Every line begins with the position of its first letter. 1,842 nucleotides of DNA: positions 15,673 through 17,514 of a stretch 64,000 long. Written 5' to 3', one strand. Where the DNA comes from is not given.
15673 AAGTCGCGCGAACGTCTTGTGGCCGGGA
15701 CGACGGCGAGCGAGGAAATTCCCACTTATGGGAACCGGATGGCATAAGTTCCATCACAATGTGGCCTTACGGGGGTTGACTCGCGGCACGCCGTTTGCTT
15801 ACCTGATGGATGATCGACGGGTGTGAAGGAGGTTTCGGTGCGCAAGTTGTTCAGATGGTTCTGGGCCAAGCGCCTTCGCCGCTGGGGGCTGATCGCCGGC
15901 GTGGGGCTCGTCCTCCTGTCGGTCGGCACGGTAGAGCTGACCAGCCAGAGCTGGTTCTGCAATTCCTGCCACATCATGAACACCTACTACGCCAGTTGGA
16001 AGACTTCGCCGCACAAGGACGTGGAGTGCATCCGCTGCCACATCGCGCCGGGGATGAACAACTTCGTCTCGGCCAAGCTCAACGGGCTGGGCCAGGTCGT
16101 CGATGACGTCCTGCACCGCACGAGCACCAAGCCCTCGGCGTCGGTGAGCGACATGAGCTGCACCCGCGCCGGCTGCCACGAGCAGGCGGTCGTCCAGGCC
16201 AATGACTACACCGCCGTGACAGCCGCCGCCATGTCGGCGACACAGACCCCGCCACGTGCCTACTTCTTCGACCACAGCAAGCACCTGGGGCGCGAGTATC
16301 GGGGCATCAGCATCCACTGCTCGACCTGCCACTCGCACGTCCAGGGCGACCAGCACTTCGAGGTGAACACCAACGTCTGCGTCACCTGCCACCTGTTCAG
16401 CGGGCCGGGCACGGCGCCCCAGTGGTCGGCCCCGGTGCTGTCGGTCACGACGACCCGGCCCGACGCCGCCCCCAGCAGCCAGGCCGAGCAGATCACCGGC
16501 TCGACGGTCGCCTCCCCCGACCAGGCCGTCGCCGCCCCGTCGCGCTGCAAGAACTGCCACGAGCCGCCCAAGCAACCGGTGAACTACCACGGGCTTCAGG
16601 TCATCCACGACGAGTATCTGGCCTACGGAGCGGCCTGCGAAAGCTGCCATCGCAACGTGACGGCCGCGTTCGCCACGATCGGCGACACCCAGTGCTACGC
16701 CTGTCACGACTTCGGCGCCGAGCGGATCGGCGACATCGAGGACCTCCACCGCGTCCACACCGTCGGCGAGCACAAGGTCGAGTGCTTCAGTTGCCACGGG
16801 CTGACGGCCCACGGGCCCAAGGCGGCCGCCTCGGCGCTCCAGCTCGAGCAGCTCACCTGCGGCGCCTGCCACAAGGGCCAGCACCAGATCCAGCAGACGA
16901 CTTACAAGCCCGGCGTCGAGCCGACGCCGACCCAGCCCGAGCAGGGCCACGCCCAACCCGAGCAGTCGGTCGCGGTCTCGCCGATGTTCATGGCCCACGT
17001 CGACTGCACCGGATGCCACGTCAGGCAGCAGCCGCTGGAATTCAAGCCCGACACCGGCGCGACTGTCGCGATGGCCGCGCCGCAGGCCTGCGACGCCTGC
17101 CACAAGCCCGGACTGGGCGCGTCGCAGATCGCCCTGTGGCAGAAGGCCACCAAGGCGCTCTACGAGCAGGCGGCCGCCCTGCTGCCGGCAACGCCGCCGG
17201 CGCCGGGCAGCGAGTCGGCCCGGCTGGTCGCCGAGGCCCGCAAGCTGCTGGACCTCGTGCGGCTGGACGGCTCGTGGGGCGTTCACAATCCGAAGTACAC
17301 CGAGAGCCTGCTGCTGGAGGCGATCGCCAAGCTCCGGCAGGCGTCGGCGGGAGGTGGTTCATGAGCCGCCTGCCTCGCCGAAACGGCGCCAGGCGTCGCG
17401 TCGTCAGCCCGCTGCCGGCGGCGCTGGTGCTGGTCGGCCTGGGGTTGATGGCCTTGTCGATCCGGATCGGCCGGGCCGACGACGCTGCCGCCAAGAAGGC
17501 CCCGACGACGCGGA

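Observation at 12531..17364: Unusual bc-type complex: Rieske + split cytochrome b6/subunit IV + membrane pentaheme + NapC/NrfH-like 12-heme, under its own sigma-54 promoter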

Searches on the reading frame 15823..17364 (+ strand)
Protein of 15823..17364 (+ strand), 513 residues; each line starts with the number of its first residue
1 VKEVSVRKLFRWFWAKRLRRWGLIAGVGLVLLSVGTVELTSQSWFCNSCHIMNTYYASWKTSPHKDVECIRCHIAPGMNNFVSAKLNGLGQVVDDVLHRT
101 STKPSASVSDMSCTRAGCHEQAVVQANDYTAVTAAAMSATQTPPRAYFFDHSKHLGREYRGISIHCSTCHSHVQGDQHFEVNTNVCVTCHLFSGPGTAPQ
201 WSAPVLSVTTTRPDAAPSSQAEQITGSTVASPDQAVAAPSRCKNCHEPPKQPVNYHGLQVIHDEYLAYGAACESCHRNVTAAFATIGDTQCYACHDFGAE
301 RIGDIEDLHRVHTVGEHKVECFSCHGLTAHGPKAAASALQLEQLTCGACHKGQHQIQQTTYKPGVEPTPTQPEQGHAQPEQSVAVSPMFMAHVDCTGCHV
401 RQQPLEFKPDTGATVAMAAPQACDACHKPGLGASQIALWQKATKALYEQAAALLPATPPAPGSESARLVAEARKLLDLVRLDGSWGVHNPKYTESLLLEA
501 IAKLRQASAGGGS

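Call 6: search_protein_families(library=pfam, proteins=[window:15823-17364:+], max_evalue=0.01)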
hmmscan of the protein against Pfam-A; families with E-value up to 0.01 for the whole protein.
window:15823-17364:+ (513 aa): 4 families
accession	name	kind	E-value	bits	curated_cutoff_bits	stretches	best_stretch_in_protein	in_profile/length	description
PF14522.11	Cytochrome_C7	-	1e-15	57.7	24.8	1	234-296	7-67/67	Cytochrome c7 and related cytochrome c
PF03264.19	Cytochrom_NNT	-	4.5e-11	43.2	24.1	1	21-103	14-102/174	NapC/NirT cytochrome c family, N-terminal region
PF14537.11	Cytochrom_c3_2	-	1.1e-08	35.9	25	1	268-326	5-65/79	Cytochrome c3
PF13435.11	Cytochrome_C554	-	5.8e-05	24.4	20.8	0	345-427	1-83/84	Cytochrome c554 and c-prime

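Call 7: search_protein_families(library=ncbifam, proteins=[window:15823-17364:+], max_evalue=0.01)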
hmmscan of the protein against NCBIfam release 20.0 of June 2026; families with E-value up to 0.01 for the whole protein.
window:15823-17364:+ (513 aa): 4 families
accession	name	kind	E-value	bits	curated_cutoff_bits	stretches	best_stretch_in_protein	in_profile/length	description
TIGR03153.1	cytochr_NrfH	equivalog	9.2e-11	42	134.2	1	28-130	11-120/138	cytochrome c nitrite reductase small subunit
NF011606.0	PRK15032.1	equivalog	2.9e-07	29.9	455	1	21-95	23-103/390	pentaheme c-type cytochrome TorC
TIGR04257.1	nanowire_3heme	domain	7.4e-06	26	40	1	235-295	20-74/75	c(7)-type cytochrome triheme domain-containing protein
TIGR02162.1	torC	equivalog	1.7e-05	24.3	478.2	1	20-102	21-110/387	pentaheme c-type cytochrome TorC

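Call 27: find_homologous_proteins(query=window:15823-17364:+, max_evalue=0.001)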
Query window:15823-17364:+ (513 aa): 390 proteins with E <= 0.001 among 8000 candidates; the best 120 are listed.
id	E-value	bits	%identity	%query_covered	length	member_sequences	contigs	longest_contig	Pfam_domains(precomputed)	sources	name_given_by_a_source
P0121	0.0e+0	1189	100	99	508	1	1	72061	PF14537.12,PF03264.20,PF14522.12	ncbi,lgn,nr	ncbi:MAG: hypothetical protein BIFFINMI_03138 [Phycisphaerae bacterium]|nr:hypothetical protein [Phy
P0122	5.8e-190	651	58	97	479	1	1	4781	PF14537.12,PF03264.20,PF14522.12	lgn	-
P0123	1.4e-172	593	53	99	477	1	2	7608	PF14537.12,PF03264.20,PF14522.12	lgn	-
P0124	1.1e-170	587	51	95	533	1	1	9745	PF14537.12,PF03264.20,PF14522.12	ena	-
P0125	2.6e-169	583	53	98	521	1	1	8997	PF14537.12,PF03264.20,PF02085.22,PF14522.12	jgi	jgi:nitrate/TMAO reductase-like tetraheme cytochrome c subunit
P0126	3.3e-169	582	51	94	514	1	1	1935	PF14537.12,PF03264.20,PF14522.12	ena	-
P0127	5.6e-168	578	51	98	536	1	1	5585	PF14537.12,PF03264.20,PF02085.22,PF14522.12,PF22113.2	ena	-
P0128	5.8e-167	575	55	93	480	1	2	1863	PF14537.12,PF03264.20,PF14522.12,PF22113.2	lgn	-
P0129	1.6e-165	570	52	99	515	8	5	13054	PF14537.12,PF03264.20,PF14522.12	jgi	jgi:nitrate/TMAO reductase-like tetraheme cytochrome c subunit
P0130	1.7e-165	570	55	94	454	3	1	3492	PF14537.12,PF03264.20,PF14522.12,PF22113.2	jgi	jgi:nitrate/TMAO reductase-like tetraheme cytochrome c subunit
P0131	3.7e-165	569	52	98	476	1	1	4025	PF14537.12,PF03264.20,PF02085.22,PF14522.12,PF22113.2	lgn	-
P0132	5.5e-165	568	52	98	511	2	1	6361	PF14537.12,PF03264.20,PF14522.12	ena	-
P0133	1.6e-164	567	48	98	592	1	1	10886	PF14537.12,PF03264.20,PF14522.12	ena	-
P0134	2.1e-164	566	52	99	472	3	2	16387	PF14537.12,PF03264.20,PF14522.12,PF22113.2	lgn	-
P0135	3.3e-164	566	52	95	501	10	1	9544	PF14537.12,PF03264.20,PF02085.22,PF14522.12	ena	-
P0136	5.5e-164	565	50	98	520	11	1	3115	PF14537.12,PF03264.20,PF14522.12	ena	-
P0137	5.6e-164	565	53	97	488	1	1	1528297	PF14537.12,PF03264.20,PF14522.12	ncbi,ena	-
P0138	1.7e-163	563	53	98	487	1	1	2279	PF14537.12,PF03264.20,PF14522.12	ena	-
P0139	4.0e-163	562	53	97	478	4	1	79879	PF14537.12,PF03264.20,PF14522.12,PF22113.2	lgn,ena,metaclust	metaclust:\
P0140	9.4e-163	561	50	98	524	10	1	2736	PF14537.12,PF03264.20,PF02085.22,PF14522.12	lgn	-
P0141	9.6e-163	561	53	98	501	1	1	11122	PF14537.12,PF03264.20,PF14522.12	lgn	-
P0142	1.1e-162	561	53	99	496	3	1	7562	PF14537.12,PF03264.20,PF14522.12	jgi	jgi:nitrate/TMAO reductase-like tetraheme cytochrome c subunit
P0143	2.3e-162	560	51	95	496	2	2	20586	PF14537.12,PF03264.20,PF14522.12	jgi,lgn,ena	-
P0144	6.3e-162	558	51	97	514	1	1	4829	PF14537.12,PF03264.20,PF14522.12,PF22113.2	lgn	-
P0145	2.0e-161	557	52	98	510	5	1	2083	PF14537.12,PF03264.20,PF14522.12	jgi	-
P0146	4.8e-161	555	50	97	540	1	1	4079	PF14537.12,PF03264.20,PF14522.12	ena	-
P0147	5.1e-161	555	51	98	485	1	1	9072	PF14537.12,PF03264.20,PF02085.22,PF14522.12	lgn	-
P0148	1.6e-160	554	51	98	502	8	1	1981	PF14537.12,PF03264.20,PF14522.12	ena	-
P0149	2.8e-160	553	52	94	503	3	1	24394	PF14537.12,PF03264.20,PF14522.12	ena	-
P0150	9.2e-160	551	51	98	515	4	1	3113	PF14537.12,PF03264.20,PF14522.12,PF22113.2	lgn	-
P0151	9.4e-160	551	50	98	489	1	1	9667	PF14537.12,PF03264.20,PF14522.12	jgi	jgi:nitrate/TMAO reductase-like tetraheme cytochrome c subunit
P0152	9.7e-160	551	51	100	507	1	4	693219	PF14537.12,PF03264.20,PF14522.12,PF22113.2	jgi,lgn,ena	jgi:nitrate/TMAO reductase-like tetraheme cytochrome c subunit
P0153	1.4e-159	551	52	92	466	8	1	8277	PF14537.12,PF03264.20,PF02085.22,PF14522.12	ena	-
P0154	1.9e-159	550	48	98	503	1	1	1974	PF14537.12,PF03264.20,PF14522.12,PF22113.2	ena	-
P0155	3.5e-159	549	47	97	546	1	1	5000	PF14537.12,PF03264.20,PF02085.22,PF14522.12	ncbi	-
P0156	4.0e-159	549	51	95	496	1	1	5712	PF14537.12,PF03264.20,PF14522.12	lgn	-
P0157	5.5e-159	549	51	98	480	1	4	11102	PF14537.12,PF03264.20,PF14522.12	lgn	-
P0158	6.6e-159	548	51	98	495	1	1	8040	PF14537.12,PF03264.20,PF02085.22,PF14522.12,PF22113.2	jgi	jgi:nitrate/TMAO reductase-like tetraheme cytochrome c subunit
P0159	5.3e-158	545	52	98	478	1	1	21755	PF14537.12,PF03264.20,PF02085.22,PF14522.12,PF22113.2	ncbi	-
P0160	1.4e-157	544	43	96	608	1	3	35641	PF14537.12,PF03264.20,PF14522.12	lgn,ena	-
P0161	2.5e-157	543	50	99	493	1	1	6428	PF14537.12,PF03264.20,PF02085.22,PF14522.12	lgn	-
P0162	3.5e-157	543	51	94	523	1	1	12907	PF14537.12,PF03264.20,PF14522.12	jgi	jgi:nitrate/TMAO reductase-like tetraheme cytochrome c subunit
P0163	3.8e-157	543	50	98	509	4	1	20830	PF14537.12,PF03264.20,PF14522.12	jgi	jgi:nitrate/TMAO reductase-like tetraheme cytochrome c subunit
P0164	4.5e-157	542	51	98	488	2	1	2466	PF14537.12,PF03264.20,PF14522.12,PF22113.2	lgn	-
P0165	4.7e-157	542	50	98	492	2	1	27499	PF14537.12,PF03264.20,PF14522.12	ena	-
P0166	1.1e-156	541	48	99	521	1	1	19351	PF14537.12,PF03264.20,PF02085.22,PF14522.12,PF22113.2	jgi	jgi:nitrate/TMAO reductase-like tetraheme cytochrome c subunit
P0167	2.5e-156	540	50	96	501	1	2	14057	PF14537.12,PF03264.20,PF02085.22,PF14522.12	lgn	-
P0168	4.4e-156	539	52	94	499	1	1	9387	PF14537.12,PF03264.20,PF14522.12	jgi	jgi:nitrate/TMAO reductase-like tetraheme cytochrome c subunit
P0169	8.3e-156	538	51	96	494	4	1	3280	PF14537.12,PF03264.20,PF14522.12,PF22113.2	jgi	jgi:nitrate/TMAO reductase-like tetraheme cytochrome c subunit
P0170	2.8e-155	536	50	98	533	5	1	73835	PF14537.12,PF03264.20,PF14522.12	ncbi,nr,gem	ncbi:MAG TPA: hypothetical protein ENH78_06845 [Phycisphaerae bacterium]|nr:hypothetical protein [Ph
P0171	3.0e-155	536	51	98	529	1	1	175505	PF14537.12,PF03264.20,PF14522.12,PF22113.2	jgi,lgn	-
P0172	5.4e-155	535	52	94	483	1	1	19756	PF14537.12,PF03264.20,PF02085.22,PF14522.12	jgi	jgi:nitrate/TMAO reductase-like tetraheme cytochrome c subunit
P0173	7.4e-155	535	51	96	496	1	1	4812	PF14537.12,PF03264.20,PF14522.12,PF22113.2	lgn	-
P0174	1.3e-154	534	50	96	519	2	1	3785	PF14537.12,PF03264.20,PF14522.12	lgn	-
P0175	1.7e-154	534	49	99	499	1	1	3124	PF14537.12,PF03264.20,PF14522.12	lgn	-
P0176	1.7e-154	534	50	99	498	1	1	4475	PF14537.12,PF03264.20,PF02085.22,PF14522.12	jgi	jgi:nitrate/TMAO reductase-like tetraheme cytochrome c subunit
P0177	2.2e-154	533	50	97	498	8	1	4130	PF14537.12,PF03264.20,PF14522.12,PF22113.2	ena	-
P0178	2.9e-154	533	53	97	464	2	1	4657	PF14537.12,PF03264.20,PF02085.22,PF14522.12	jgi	jgi:nitrate/TMAO reductase-like tetraheme cytochrome c subunit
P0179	3.3e-154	533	47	99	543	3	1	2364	PF14537.12,PF03264.20,PF14522.12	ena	-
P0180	4.7e-154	532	53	93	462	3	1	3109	PF14537.12,PF03264.20,PF14522.12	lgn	-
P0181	4.9e-154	532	50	98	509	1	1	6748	PF14537.12,PF03264.20,PF14522.12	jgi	jgi:nitrate/TMAO reductase-like tetraheme cytochrome c subunit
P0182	8.2e-154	531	51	94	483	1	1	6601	PF14537.12,PF03264.20,PF14522.12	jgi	jgi:nitrate/TMAO reductase-like tetraheme cytochrome c subunit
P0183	8.5e-154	531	48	98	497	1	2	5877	PF14537.12,PF03264.20,PF02085.22,PF14522.12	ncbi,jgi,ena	ncbi:MAG TPA: NapC/NirT family cytochrome c [Tepidisphaeraceae bacterium]|jgi:nitrate/TMAO reductase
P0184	1.1e-153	531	49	94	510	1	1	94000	PF14537.12,PF03264.20,PF14522.12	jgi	jgi:nitrate/TMAO reductase-like tetraheme cytochrome c subunit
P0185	1.6e-153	531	51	94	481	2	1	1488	PF14537.12,PF03264.20,PF14522.12,PF22113.2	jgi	jgi:nitrate/TMAO reductase-like tetraheme cytochrome c subunit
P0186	1.7e-153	530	47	98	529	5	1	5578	PF14537.12,PF03264.20,PF02085.22,PF14522.12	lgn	-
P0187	2.3e-153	530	51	98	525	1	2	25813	PF14537.12,PF03264.20,PF14522.12,PF22113.2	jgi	jgi:nitrate/TMAO reductase-like tetraheme cytochrome c subunit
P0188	3.4e-153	529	49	99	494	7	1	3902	PF14537.12,PF03264.20,PF14522.12,PF22113.2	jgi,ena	-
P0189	3.8e-153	529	50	97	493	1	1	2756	PF14537.12,PF03264.20,PF02085.22,PF14522.12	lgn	-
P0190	4.3e-153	529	53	96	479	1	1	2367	PF14537.12,PF03264.20,PF02085.22,PF14522.12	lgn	-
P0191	9.4e-153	528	48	98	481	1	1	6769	PF14537.12,PF03264.20,PF14522.12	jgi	jgi:nitrate/TMAO reductase-like tetraheme cytochrome c subunit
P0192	1.1e-152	528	47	98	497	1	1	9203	PF14537.12,PF03264.20,PF02085.22,PF14522.12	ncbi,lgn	-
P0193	1.2e-152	528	49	98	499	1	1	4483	PF14537.12,PF03264.20,PF02085.22,PF14522.12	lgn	-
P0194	1.5e-152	527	51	97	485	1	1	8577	PF14537.12,PF03264.20,PF14522.12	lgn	-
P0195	1.6e-152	527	47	98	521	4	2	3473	PF14537.12,PF03264.20,PF14522.12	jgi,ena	-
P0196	1.8e-152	527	49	98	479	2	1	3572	PF14537.12,PF03264.20,PF14522.12,PF22113.2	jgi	jgi:nitrate/TMAO reductase-like tetraheme cytochrome c subunit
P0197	8.3e-152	525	47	98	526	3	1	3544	PF14537.12,PF03264.20,PF14522.12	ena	-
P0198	1.0e-151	525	48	98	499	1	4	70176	PF14537.12,PF03264.20,PF14522.12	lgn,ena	-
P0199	1.2e-151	524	50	98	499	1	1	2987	PF14537.12,PF03264.20,PF02085.22,PF14522.12,PF22113.2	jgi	jgi:nitrate/TMAO reductase-like tetraheme cytochrome c subunit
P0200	1.4e-151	524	49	97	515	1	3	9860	PF14537.12,PF03264.20,PF02085.22,PF14522.12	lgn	-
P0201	1.5e-151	524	47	99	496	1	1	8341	PF14537.12,PF03264.20,PF14522.12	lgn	-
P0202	1.6e-151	524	50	94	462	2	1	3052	PF14537.12,PF03264.20,PF02085.22,PF14522.12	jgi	jgi:nitrate/TMAO reductase-like tetraheme cytochrome c subunit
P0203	2.8e-151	523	47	96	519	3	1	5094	PF14537.12,PF03264.20,PF14522.12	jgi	jgi:hypothetical protein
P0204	3.7e-151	523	50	94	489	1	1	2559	PF14537.12,PF03264.20,PF14522.12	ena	-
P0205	4.2e-151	523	50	95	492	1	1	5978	PF14537.12,PF03264.20,PF14522.12,PF22113.2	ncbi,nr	ncbi:MAG: hypothetical protein PHU85_12855 [Phycisphaerae bacterium]|nr:hypothetical protein [Phycis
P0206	4.3e-151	523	49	97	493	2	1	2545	PF14537.12,PF03264.20,PF02085.22,PF14522.12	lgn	-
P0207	5.4e-151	522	48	97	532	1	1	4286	PF14537.12,PF03264.20,PF02085.22,PF14522.12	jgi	-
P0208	5.7e-151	522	48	98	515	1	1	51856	PF14537.12,PF03264.20,PF02085.22,PF14522.12,PF22113.2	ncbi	-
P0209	6.3e-151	522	49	98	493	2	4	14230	PF14537.12,PF03264.20,PF14522.12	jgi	-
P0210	1.0e-150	521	47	98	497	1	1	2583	PF14537.12,PF03264.20,PF14522.12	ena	-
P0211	1.2e-150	521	51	93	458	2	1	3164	PF14537.12,PF03264.20,PF14522.12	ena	-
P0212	1.6e-150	521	50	99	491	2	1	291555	PF14537.12,PF03264.20,PF14522.12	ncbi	-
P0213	2.3e-150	520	49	98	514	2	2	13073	PF14537.12,PF03264.20,PF14522.12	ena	-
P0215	3.8e-150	519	50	98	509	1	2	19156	PF14537.12,PF03264.20,PF02085.22,PF14522.12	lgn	-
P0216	5.7e-150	519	51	93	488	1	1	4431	PF14537.12,PF03264.20,PF02085.22,PF14522.12,PF22113.2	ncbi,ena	-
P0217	7.2e-150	518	50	91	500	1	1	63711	PF14537.12,PF03264.20,PF14522.12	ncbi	-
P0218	7.3e-150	518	48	99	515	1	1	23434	PF14537.12,PF03264.20,PF14522.12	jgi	jgi:nitrate/TMAO reductase-like tetraheme cytochrome c subunit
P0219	9.6e-150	518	49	96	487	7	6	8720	PF14537.12,PF03264.20,PF14522.12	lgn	-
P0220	1.1e-149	518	48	98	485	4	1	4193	PF14537.12,PF03264.20,PF14522.12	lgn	-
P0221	1.3e-149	518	51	96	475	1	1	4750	PF14537.12,PF03264.20,PF02085.22,PF14522.12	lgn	-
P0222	1.7e-149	517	51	97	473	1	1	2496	PF14537.12,PF03264.20,PF02085.22,PF14522.12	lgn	-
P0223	2.1e-149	517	48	98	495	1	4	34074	PF14537.12,PF03264.20,PF14522.12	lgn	-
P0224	2.6e-149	517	51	95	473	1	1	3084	PF14537.12,PF03264.20,PF14522.12,PF22113.2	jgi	jgi:nitrate/TMAO reductase-like tetraheme cytochrome c subunit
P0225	3.2e-149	516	49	96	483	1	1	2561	PF14537.12,PF03264.20,PF14522.12,PF22113.2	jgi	jgi:nitrate/TMAO reductase-like tetraheme cytochrome c subunit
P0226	3.9e-149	516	50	97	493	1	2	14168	PF14537.12,PF03264.20,PF14522.12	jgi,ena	-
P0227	4.0e-149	516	50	95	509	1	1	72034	PF14537.12,PF03264.20,PF14522.12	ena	-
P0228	4.2e-149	516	48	99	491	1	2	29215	PF14537.12,PF03264.20,PF14522.12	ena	-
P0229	5.6e-149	516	50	99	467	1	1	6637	PF14537.12,PF03264.20,PF02085.22,PF14522.12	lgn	-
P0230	5.9e-149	515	48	97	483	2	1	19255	PF14537.12,PF03264.20,PF02085.22,PF14522.12,PF22113.2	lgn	-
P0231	6.8e-149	515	48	97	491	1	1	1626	PF14537.12,PF03264.20,PF14522.12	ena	-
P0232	7.3e-149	515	51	95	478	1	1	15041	PF14537.12,PF03264.20,PF14522.12,PF22113.2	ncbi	-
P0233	1.1e-148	515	48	96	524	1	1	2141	PF14537.12,PF03264.20,PF02085.22,PF14522.12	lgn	-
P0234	1.3e-148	514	49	96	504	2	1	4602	PF14537.12,PF03264.20,PF14522.12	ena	-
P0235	1.6e-148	514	47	98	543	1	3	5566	PF14537.12,PF03264.20,PF02085.22,PF14522.12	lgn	-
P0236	1.6e-148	514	50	97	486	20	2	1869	PF14537.12,PF03264.20,PF02085.22,PF14522.12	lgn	-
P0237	1.7e-148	514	47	98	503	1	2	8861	PF14537.12,PF03264.20,PF14522.12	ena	-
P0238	1.7e-148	514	50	96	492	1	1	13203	PF03264.20,PF14522.12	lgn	-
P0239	4.8e-148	512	49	93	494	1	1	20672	PF14537.12,PF03264.20,PF02085.22,PF14522.12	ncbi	-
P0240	5.7e-148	512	49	96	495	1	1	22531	PF14537.12,PF03264.20,PF14522.12,PF22113.2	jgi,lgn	jgi:nitrate/TMAO reductase-like tetraheme cytochrome c subunit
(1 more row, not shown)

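Call 31: find_encoding_contigs(protein=P0152, flank=10000, max_places=1)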
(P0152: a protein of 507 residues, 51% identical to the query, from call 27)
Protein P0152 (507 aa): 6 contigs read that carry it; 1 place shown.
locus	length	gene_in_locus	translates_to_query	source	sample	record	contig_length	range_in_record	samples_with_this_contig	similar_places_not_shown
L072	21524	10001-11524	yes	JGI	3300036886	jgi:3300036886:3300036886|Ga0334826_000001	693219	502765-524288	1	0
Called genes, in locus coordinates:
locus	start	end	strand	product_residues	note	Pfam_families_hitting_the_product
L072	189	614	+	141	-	-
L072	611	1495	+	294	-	-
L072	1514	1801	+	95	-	-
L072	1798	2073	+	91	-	-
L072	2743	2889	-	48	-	-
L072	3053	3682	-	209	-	-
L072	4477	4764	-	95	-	-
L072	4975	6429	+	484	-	PF00072:Response_reg, PF00158:Sigma54_activat, PF14532:Sigma54_activ_2, PF07728:AAA_5 (weak), PF25601:AAA_lid_14, PF02954:HTH_8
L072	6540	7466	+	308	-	PF12974:Phosphonate-bd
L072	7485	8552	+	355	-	PF19191:HEF_HK (faint), PF00672:HAMP, PF00512:HisKA (weak)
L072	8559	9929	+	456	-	PF00512:HisKA, PF02518:HATPase_c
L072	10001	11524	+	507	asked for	PF03264:Cytochrom_NNT, PF14522:Cytochrome_C7 (faint), PF14537:Cytochrom_c3_2 (faint), PF22113:Mtrc-MtrF_II-IV_dom (weak)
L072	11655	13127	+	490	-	PF02085:Cytochrom_CIII (faint), PF14522:Cytochrome_C7 (faint), PF09699:Paired_CXXCH_1, PF14537:Cytochrom_c3_2 (weak), PF22113:Mtrc-MtrF_II-IV_dom (weak), PF09699:Paired_CXXCH_1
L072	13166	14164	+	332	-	PF13098:Thioredoxin_2 (weak), PF13181:TPR_8 (faint), PF13174:TPR_6 (faint), PF12895:ANAPC3 (weak), PF14559:TPR_19 (weak), PF13371:TPR_9, PF13414:TPR_11 (weak), PF13432:TPR_16, +8 more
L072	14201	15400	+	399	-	PF14522:Cytochrome_C7 (faint), PF14537:Cytochrom_c3_2 (faint), PF22113:Mtrc-MtrF_II-IV_dom (faint), PF09699:Paired_CXXCH_1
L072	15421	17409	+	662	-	-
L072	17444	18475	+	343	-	PF02393:US22 (faint), PF25021:TEN_NHL (faint), PF01731:Arylesterase (faint), PF08450:SGL (weak), PF17170:DUF5128 (weak), PF01436:NHL (weak)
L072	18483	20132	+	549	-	PF14522:Cytochrome_C7 (faint), PF14537:Cytochrom_c3_2 (faint), PF22113:Mtrc-MtrF_II-IV_dom (faint), PF09699:Paired_CXXCH_1 (faint)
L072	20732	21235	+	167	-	PF09699:Paired_CXXCH_1 (faint)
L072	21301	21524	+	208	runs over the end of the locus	PF09699:Paired_CXXCH_1 (faint)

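Call 32: find_encoding_contigs(protein=P0212, flank=10000, max_places=1)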
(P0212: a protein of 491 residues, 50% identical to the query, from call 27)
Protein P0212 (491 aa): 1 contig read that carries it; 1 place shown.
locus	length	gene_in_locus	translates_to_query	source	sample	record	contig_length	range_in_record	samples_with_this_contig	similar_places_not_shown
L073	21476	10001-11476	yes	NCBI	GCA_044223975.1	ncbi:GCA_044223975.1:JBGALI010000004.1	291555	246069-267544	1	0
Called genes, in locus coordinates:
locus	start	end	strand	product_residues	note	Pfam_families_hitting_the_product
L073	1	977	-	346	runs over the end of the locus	PF00490:ALAD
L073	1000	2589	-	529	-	PF01578:Cytochrom_C_asm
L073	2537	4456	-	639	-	PF05140:ResB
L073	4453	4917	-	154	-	-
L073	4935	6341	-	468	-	PF25323:6TM_PilS, PF00512:HisKA, PF02518:HATPase_c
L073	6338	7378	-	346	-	PF00672:HAMP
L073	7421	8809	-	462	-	PF00072:Response_reg, PF00158:Sigma54_activat, PF14532:Sigma54_activ_2, PF07728:AAA_5, PF25601:AAA_lid_14, PF02954:HTH_8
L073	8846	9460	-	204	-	-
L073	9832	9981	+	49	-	-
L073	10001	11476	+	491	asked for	PF03264:Cytochrom_NNT (faint), PF14537:Cytochrom_c3_2 (faint), PF14522:Cytochrome_C7 (weak)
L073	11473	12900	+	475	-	PF14522:Cytochrome_C7 (faint), PF14537:Cytochrom_c3_2 (faint), PF09699:Paired_CXXCH_1, PF22113:Mtrc-MtrF_II-IV_dom, PF09699:Paired_CXXCH_1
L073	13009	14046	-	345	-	PF08534:Redoxin (weak), PF00578:AhpC-TSA, PF13424:TPR_12 (faint), PF00515:TPR_1 (faint), PF25063:ARM_TT21_C (weak), PF13431:TPR_17 (faint), PF14559:TPR_19, PF13432:TPR_16, +4 more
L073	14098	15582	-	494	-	PF14537:Cytochrom_c3_2 (faint), PF14522:Cytochrome_C7 (faint), PF09699:Paired_CXXCH_1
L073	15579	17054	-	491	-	PF02085:Cytochrom_CIII (faint), PF14522:Cytochrome_C7 (faint), PF09699:Paired_CXXCH_1, PF14537:Cytochrom_c3_2 (weak), PF09699:Paired_CXXCH_1, PF22113:Mtrc-MtrF_II-IV_dom, PF09699:Paired_CXXCH_1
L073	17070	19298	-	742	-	PF09699:Paired_CXXCH_1 (faint), PF14522:Cytochrome_C7 (faint), PF14537:Cytochrom_c3_2 (faint)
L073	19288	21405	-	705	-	PF14522:Cytochrome_C7 (faint), PF14537:Cytochrom_c3_2 (faint), PF01292:Ni_hydr_CYTB (weak)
